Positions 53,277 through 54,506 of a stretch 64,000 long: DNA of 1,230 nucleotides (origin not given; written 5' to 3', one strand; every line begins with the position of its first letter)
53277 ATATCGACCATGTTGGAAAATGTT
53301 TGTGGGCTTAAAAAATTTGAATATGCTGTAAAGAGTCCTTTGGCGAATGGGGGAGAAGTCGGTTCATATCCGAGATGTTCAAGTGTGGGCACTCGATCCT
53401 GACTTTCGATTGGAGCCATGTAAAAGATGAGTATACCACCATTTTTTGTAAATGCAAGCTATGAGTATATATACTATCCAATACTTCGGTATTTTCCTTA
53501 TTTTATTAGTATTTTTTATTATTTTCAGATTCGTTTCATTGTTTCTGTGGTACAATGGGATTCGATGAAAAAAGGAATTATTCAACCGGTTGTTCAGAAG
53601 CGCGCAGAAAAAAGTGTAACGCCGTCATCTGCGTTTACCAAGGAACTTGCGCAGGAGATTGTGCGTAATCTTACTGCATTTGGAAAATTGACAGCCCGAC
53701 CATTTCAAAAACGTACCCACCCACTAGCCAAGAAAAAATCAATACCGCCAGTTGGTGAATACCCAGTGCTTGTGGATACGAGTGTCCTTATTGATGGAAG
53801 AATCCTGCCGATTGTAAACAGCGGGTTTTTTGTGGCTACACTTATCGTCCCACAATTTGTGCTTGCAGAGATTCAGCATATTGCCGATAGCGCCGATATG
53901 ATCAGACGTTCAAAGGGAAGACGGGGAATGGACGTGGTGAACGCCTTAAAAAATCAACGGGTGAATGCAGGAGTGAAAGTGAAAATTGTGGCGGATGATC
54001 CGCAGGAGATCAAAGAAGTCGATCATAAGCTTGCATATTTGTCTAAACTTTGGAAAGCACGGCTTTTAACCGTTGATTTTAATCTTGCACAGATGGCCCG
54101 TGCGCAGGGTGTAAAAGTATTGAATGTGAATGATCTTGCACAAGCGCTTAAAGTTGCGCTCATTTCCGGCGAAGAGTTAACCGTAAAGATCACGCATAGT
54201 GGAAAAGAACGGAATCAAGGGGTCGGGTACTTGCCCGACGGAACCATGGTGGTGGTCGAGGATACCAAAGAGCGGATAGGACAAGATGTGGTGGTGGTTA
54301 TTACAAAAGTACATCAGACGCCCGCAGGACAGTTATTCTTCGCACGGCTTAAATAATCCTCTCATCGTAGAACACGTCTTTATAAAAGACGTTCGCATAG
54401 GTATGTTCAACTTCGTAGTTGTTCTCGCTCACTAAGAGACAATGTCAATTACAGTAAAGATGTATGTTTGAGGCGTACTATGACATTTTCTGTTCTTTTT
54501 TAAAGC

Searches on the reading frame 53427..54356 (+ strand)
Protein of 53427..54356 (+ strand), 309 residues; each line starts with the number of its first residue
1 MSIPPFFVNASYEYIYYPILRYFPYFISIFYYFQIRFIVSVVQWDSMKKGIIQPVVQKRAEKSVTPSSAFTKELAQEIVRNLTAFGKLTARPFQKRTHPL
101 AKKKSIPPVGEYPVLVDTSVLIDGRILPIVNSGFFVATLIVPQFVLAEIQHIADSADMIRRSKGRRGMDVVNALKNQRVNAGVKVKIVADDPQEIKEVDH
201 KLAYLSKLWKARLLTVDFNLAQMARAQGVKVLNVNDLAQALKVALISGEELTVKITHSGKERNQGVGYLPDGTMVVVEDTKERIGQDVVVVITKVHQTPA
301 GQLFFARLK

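Call 11: search_protein_families(library=pfam, proteins=[window:53427-54356:+], max_evalue=0.01)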
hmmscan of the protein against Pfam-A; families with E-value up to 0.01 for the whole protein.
window:53427-54356:+ (309 aa): 3 families
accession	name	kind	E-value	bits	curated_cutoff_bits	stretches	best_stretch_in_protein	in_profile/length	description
PF01938.26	TRAM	-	3.6e-08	33.6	21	1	248-298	5-54/61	TRAM domain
PF01850.27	PIN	-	0.00015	22.8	23.6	1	114-236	1-111/120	PIN domain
PF13638.12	PIN_4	-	0.0037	18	21.9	0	116-233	3-130/132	PIN domain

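Call 13: find_encoding_contigs(protein=window:53427-54356:+, flank=6000, max_places=10)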
Protein window:53427-54356:+ (309 aa): no gene with exactly this product is on record in the collection.
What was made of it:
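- Tried and rejected: The exact-sequence look-up of the PIN-TRAM protein failed (call 13).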
